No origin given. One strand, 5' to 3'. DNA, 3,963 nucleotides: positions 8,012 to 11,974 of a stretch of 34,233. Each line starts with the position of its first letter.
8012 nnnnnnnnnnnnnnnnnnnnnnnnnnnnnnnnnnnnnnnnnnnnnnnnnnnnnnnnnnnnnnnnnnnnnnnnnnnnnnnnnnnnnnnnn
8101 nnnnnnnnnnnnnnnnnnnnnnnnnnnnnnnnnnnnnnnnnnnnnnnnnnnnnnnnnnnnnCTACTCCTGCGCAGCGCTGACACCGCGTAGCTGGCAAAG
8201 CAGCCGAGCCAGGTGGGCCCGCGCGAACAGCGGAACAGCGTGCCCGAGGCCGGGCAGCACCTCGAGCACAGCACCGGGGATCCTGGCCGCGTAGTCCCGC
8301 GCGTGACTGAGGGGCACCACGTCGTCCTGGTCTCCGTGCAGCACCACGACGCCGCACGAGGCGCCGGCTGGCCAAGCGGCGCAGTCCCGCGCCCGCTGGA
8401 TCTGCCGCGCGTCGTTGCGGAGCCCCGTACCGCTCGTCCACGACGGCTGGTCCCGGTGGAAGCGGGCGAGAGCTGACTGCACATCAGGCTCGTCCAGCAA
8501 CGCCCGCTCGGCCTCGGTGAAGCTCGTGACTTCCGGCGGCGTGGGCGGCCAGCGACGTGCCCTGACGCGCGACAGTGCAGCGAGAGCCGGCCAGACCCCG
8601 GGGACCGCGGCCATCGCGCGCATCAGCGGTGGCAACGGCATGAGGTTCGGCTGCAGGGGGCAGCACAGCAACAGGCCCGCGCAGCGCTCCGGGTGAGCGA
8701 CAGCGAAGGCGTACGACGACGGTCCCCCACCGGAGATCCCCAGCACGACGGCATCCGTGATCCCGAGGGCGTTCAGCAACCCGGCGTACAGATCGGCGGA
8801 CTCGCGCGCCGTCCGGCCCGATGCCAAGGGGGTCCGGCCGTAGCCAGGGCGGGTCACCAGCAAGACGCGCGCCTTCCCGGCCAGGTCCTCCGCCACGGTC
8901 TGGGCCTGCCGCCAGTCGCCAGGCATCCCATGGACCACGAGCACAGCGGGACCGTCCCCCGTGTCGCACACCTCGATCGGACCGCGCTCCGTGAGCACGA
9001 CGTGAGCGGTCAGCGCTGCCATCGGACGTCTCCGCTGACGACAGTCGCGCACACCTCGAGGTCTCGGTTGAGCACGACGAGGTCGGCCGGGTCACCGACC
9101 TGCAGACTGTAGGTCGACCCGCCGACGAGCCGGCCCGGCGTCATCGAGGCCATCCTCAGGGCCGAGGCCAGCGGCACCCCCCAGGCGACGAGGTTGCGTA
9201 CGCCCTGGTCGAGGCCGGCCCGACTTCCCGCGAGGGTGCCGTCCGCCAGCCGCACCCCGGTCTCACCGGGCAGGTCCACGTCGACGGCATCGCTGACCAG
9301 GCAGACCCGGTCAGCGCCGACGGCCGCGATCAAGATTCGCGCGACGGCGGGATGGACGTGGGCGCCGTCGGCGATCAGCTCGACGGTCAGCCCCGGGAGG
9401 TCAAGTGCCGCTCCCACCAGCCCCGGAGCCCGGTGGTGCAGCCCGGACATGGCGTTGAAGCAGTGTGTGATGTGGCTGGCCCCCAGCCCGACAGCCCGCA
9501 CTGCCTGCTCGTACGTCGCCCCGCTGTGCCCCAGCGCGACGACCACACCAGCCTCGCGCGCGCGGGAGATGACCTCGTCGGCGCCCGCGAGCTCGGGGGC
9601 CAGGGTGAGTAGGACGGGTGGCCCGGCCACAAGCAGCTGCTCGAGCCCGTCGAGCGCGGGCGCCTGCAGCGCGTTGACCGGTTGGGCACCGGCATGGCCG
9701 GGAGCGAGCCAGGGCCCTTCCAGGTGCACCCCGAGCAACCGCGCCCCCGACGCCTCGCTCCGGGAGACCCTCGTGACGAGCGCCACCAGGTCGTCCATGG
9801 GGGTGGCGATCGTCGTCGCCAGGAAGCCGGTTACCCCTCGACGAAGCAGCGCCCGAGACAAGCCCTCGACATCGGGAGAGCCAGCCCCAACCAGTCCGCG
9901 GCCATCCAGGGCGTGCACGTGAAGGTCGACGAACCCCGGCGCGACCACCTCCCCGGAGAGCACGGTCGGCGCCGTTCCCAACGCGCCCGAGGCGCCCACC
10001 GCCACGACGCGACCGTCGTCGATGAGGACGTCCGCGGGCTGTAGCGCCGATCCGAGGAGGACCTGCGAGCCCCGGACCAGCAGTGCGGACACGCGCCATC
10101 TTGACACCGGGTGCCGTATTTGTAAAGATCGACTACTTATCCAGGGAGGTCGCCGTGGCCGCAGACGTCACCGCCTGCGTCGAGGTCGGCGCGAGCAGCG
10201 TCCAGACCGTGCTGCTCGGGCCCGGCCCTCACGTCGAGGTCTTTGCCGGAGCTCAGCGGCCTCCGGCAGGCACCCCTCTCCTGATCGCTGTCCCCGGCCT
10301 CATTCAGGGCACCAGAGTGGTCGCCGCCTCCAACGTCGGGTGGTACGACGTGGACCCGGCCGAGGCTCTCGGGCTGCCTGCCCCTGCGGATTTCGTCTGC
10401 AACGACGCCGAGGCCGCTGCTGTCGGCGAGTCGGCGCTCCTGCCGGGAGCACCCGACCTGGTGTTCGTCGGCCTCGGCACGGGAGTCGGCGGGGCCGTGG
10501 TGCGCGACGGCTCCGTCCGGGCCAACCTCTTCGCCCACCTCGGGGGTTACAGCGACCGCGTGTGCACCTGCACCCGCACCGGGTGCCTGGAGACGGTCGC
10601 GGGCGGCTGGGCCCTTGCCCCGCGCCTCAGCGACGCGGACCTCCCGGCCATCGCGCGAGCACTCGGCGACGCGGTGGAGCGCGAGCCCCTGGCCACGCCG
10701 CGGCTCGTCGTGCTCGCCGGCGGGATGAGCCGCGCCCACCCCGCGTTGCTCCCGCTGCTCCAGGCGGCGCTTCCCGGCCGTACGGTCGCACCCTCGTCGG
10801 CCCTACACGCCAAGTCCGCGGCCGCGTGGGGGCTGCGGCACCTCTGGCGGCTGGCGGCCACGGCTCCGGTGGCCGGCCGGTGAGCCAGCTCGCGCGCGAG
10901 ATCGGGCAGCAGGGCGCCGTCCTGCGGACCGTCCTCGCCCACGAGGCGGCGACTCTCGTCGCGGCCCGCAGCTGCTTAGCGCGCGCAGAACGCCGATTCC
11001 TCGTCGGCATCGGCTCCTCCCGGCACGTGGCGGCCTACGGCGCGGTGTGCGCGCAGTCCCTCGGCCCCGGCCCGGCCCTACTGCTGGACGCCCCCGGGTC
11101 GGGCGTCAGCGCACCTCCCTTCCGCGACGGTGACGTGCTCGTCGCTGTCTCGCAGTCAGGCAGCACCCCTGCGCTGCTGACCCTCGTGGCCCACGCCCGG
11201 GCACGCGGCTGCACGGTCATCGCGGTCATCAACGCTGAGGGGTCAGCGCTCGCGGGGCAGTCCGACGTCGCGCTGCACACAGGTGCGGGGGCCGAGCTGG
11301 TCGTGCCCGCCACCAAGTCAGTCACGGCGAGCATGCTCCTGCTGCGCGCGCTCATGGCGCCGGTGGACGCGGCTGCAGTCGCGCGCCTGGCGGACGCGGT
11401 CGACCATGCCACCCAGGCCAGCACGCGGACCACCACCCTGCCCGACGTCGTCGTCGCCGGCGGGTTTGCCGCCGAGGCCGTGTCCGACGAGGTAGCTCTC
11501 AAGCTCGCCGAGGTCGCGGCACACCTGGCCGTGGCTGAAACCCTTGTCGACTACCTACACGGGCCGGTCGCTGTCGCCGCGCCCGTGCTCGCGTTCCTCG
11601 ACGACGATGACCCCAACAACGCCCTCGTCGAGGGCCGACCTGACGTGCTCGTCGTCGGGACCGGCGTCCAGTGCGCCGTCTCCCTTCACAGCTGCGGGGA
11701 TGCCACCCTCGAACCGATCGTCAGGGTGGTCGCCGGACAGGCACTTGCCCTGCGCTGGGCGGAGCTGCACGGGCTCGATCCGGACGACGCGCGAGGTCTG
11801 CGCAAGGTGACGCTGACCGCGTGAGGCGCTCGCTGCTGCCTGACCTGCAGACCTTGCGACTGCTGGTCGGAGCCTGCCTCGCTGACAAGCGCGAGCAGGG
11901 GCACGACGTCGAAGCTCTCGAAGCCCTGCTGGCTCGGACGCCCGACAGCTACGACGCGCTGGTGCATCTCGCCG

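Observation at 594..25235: Candidate undescribed system: import and intracellular dismantling of an acylated GlcNAc-containing glycoconjugate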

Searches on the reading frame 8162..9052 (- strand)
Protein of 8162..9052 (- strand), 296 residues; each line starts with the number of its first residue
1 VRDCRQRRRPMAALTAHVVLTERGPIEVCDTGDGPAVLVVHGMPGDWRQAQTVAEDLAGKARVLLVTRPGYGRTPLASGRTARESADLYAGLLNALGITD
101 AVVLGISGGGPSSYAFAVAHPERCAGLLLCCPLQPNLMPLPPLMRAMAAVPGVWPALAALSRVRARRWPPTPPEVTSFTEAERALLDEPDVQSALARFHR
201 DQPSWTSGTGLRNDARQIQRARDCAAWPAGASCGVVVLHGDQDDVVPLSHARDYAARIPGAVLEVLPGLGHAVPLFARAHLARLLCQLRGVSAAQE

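Call 5: search_protein_families(library=pfam, proteins=[window:8162-9052:-], max_evalue=0.01)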
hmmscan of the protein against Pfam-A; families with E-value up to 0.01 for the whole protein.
window:8162-9052:- (296 aa): 3 families
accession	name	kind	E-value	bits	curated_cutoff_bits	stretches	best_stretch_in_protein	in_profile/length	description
PF12697.13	Abhydrolase_6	-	6.3e-18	66.7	26.3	1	37-276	1-208/217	Alpha/beta hydrolase family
PF00561.26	Abhydrolase_1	-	9.4e-18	65.2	25.8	1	35-274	1-241/245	alpha/beta hydrolase fold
PF12146.15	Hydrolase_4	-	2.6e-10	40.5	27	1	36-273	6-234/239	Serine aminopeptidase, S33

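Call 8: search_protein_families(library=ncbifam, proteins=[window:8162-9052:-], max_evalue=0.001)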
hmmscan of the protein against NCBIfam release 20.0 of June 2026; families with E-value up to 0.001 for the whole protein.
window:8162-9052:- (296 aa): 21 families
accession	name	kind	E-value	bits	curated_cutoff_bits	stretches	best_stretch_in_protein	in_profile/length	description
NF051488.1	bifunc_PcaDC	exception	1.3e-17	64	390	2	33-131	11-110/375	bifunctional 3-oxoadipate enol-lactonase/4-carboxymuconolactone decarboxylase PcaDC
NF011457.0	PRK14875.1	equivalog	4.7e-17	62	307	2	22-132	118-231/372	acetoin dehydrogenase dihydrolipoyllysine-residue acetyltransferase subunit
TIGR02427.1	protocat_pcaD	equivalog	5.9e-14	52.1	255.85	1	33-131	12-111/251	3-oxoadipate enol-lactonase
NF045632.1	hydroxlase_HsaD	equivalog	7.3e-13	48.1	400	1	32-132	30-137/290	4,5:9,10-diseco-3-hydroxy-5,9,17-trioxoandrosta-1(10),2-diene-4-oate hydrolase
TIGR03056.1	bchO_mg_che_rel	equivalog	4e-10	39.2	172.55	1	28-112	20-108/278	alpha/beta fold hydrolase BchO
NF053683.1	esterase_mleBRB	exception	7.1e-10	38.9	585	1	234-274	221-261/280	BRB family alpha/beta fold macrolide esterase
TIGR03343.1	biphenyl_bphD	equivalog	1.4e-08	34.3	462.15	1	26-132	22-134/282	2-hydroxy-6-oxo-6-phenylhexa-2,4-dienoate hydrolase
NF051487.1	bifunc_PcaCD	exception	1.5e-08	34.2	430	1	36-129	174-268/413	bifunctional 4-carboxymuconolactone decarboxylase/3-oxoadipate enol-lactonase PcaCD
NF002873.0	PRK03204.1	equivalog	3.1e-08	33.3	466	1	22-130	22-132/286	haloalkane dehalogenase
TIGR01738.1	bioH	equivalog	4.3e-08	33.1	206.95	1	32-130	1-96/245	pimeloyl-ACP methyl ester esterase BioH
NF052610.1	macro_16_ester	equivalog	5.6e-08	32.5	420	1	233-273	224-264/281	alpha/beta fold macrolide esterase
NF050089.1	i_nPHAscl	equivalog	7.8e-08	31.7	300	1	33-130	17-115/288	intracellular short-chain-length polyhydroxyalkanoate depolymerase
TIGR03695.1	menH_SHCHC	equivalog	5.9e-07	29.2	208.55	1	35-129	3-101/252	2-succinyl-6-hydroxy-2,4-cyclohexadiene-1-carboxylate synthase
TIGR02240.1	PHA_depoly_arom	equivalog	7.5e-07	28.8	250.6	0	61-132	52-124/276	poly(3-hydroxyalkanoate) depolymerase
TIGR01249.1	pro_imino_pep_1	equivalog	1.1e-06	28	259.75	1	29-129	22-125/307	prolyl aminopeptidase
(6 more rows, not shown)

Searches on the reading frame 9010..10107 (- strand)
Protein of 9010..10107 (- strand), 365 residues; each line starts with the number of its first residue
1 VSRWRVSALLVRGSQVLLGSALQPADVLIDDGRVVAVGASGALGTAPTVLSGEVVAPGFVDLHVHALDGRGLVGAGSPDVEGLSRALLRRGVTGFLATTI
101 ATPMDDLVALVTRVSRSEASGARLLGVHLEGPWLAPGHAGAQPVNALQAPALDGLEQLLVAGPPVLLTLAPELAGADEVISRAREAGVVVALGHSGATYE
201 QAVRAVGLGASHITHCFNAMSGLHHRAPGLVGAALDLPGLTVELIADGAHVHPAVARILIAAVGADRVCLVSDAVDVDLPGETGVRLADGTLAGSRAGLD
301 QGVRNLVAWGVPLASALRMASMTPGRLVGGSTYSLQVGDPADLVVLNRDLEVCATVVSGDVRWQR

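Call 6: search_protein_families(library=pfam, proteins=[window:9010-10107:-], max_evalue=0.01)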
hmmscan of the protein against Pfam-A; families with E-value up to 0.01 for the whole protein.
window:9010-10107:- (365 aa): 2 families
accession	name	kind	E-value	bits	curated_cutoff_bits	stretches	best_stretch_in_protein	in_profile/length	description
PF01979.26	Amidohydro_1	-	3.2e-18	66.5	25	1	54-361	1-344/345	Amidohydrolase family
PF07969.17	Amidohydro_3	-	2.9e-08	34.1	29.7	2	311-351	407-449/472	Amidohydrolase family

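Call 8: search_protein_families(library=ncbifam, proteins=[window:9010-10107:-], max_evalue=0.001)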
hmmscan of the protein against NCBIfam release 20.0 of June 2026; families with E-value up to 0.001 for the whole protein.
window:9010-10107:- (365 aa): 33 families (the best 25 are shown)
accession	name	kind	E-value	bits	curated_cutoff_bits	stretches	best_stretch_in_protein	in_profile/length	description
TIGR00221.1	nagA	equivalog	2.9e-70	237.1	225.65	1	22-359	19-379/380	N-acetylglucosamine-6-phosphate deacetylase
NF008371.0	PRK11170.1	equivalog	2.4e-48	164.9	483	1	22-362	16-379/382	N-acetylglucosamine-6-phosphate deacetylase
NF006689.0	PRK09237.1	equivalog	1.3e-12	47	371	1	10-81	6-80/383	amidohydrolase/deacetylase family metallohydrolase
NF006836.0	PRK09357.1-1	equivalog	2.2e-08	33.3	538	1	9-117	4-109/432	dihydroorotase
TIGR03178.1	allantoinase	equivalog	4e-08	32.5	357.85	1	9-68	2-62/441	allantoinase AllB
TIGR00857.1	pyrC_multi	subfamily_domain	1.6e-07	30.7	279.05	1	25-66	6-48/412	dihydroorotase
NF006560.0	PRK09061.1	subfamily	1.8e-07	29.8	340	1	25-67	46-88/517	amidohydrolase family protein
TIGR01975.1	isoAsp_dipep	equivalog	2.7e-07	30.1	331.25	0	10-109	3-112/389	beta-aspartyl-peptidase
NF004636.0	PRK05985.1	subfamily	1.1e-06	27.7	408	0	23-66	16-61/398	amidohydrolase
NF006839.0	PRK09357.1-4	equivalog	3e-06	26.1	576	1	23-68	18-64/422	dihydroorotase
NF011987.0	PRK15446.2-3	subfamily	4.6e-06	25.7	253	1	8-67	11-70/395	alpha-D-ribose 1-methylphosphonate 5-triphosphate diphosphatase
TIGR02318.1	phosphono_phnM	equivalog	5.6e-06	25.5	390.55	0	14-68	5-59/376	phosphonate metabolism protein PhnM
NF005759.0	PRK07583.1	equivalog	5.8e-06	25.2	403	0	20-82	36-98/438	cytosine deaminase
NF011989.0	PRK15446.2-5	equivalog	5.9e-06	25.3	565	1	12-68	8-65/385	alpha-D-ribose 1-methylphosphonate 5-triphosphate diphosphatase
TIGR01178.1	ade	equivalog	6.7e-06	24.8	472.5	0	299-359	264-327/552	adenine deaminase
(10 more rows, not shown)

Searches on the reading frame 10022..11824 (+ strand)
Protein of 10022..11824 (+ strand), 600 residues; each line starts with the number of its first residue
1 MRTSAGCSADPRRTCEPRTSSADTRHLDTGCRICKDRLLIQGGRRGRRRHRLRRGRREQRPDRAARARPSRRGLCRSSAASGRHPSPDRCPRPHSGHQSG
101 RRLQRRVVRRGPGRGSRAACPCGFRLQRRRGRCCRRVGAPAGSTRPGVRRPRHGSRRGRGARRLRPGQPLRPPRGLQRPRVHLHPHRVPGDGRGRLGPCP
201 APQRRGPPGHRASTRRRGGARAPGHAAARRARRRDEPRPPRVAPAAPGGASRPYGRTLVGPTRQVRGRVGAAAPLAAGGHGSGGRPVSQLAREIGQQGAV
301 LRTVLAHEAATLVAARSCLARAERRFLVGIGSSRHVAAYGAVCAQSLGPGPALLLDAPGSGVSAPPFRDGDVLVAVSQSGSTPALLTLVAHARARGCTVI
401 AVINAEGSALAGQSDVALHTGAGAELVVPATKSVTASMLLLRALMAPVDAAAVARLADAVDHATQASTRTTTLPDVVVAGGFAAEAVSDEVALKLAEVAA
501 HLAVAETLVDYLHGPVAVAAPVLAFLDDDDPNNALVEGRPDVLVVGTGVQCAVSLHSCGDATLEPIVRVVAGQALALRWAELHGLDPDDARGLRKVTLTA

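Call 6: search_protein_families(library=pfam, proteins=[window:10022-11824:+], max_evalue=0.01)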
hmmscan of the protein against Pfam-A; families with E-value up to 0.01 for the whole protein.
window:10022-11824:+ (600 aa): 2 families
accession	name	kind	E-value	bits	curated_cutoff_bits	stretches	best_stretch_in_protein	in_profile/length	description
PF01380.27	SIS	-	3.6e-20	72.5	25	1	319-445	2-129/131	SIS domain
PF13580.11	SIS_2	-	4.8e-07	30.3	27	1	366-402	100-136/138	SIS domain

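Call 8: search_protein_families(library=ncbifam, proteins=[window:10022-11824:+], max_evalue=0.001)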
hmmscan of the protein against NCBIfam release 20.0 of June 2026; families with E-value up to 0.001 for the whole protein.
window:10022-11824:+ (600 aa): 18 families
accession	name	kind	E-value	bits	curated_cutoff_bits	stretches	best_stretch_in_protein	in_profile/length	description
NF001484.0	PRK00331.1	subfamily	3.6e-22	78.5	381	1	291-453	255-417/601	isomerizing glutamine--fructose-6-phosphate transaminase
TIGR01135.1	glmS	equivalog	1.2e-20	73.6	418.05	1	291-595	254-602/607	glutamine--fructose-6-phosphate transaminase (isomerizing)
NF046059.1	NagB_SO3506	equivalog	2.8e-19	69.6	430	1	369-599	86-329/330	glucosamine-6-phosphate deaminase NagB-II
NF040776.2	AlsR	equivalog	2.2e-09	36.7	400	1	312-470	119-271/279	transcriptional repressor AlsR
NF008458.0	PRK11337.1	equivalog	5.7e-09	35.3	378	1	313-449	132-269/293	MurR/RpiR family transcriptional regulator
NF003915.0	PRK05441.1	subfamily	5.8e-09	35.4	168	1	367-442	129-206/300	N-acetylmuramic acid 6-phosphate etherase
NF041755.1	RuMP_HxlAB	equivalog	7.3e-08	31.8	500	1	300-424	227-343/391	bifunctional 3-hexulose-6-phosphate synthase/6-phospho-3-hexuloisomerase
TIGR03127.2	RuMP_HxlB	equivalog_domain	1.2e-07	31.8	160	1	319-424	27-127/178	6-phospho-3-hexuloisomerase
TIGR00274.1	TIGR00274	equivalog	1.4e-07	30.9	302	1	369-444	126-203/291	N-acetylmuramic acid 6-phosphate etherase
NF010701.0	PRK14101.1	equivalog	2.5e-07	29.3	920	1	315-423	461-568/638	bifunctional transcriptional regulator/glucokinase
NF002805.0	PRK02947.1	subfamily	2.4e-06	26.9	135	1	366-409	104-147/247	sugar isomerase domain-containing protein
NF009222.0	PRK12570.1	subfamily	3.7e-06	26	255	1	367-444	136-215/307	N-acetylmuramic acid 6-phosphate etherase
NF001628.0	PRK00414.1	equivalog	0.00012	21.8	265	1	368-418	110-160/192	D-sedoheptulose 7-phosphate isomerase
NF008451.0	PRK11302.1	subfamily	0.00031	20.3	296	1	363-420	169-225/286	transcriptional regulator HexR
TIGR00393.1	kpsF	subfamily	0.0004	20.1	203.7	1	328-445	6-126/268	KpsF/GutQ family sugar-phosphate isomerase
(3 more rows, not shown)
